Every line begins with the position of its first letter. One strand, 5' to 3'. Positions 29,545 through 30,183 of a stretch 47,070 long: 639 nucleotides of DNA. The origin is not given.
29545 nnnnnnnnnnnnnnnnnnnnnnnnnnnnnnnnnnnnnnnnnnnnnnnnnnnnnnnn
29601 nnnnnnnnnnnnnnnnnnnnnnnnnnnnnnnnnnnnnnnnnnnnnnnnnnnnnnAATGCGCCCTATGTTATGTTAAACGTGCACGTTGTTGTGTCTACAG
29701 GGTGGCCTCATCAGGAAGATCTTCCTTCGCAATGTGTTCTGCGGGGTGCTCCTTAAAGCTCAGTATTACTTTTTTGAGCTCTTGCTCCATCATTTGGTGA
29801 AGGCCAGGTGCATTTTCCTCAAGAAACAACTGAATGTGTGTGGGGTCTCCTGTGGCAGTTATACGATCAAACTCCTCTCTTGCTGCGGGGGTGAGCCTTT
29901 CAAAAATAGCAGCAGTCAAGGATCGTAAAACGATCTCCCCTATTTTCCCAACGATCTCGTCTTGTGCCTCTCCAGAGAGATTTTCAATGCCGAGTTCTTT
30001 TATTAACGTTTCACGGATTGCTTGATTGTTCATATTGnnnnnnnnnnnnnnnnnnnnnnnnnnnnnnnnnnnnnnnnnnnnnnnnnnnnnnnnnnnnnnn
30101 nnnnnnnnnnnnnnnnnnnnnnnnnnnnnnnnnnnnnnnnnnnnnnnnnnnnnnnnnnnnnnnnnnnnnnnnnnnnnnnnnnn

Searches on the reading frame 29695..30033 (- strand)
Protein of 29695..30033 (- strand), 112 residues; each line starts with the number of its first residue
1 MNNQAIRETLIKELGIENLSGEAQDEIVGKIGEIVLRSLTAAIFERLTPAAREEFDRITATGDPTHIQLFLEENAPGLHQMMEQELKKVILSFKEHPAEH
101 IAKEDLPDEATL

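Call 13: search_protein_families(library=pfam, proteins=[window:29695-30033:-], max_evalue=0.01)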
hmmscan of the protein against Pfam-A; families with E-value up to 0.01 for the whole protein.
window:29695-30033:- (112 aa): 1 family
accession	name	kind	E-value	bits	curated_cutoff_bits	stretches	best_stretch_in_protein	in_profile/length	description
PF18908.5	DUF5663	-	2.3e-05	25.3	23.7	1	10-89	1-80/84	Protein of unknown function (DUF5663)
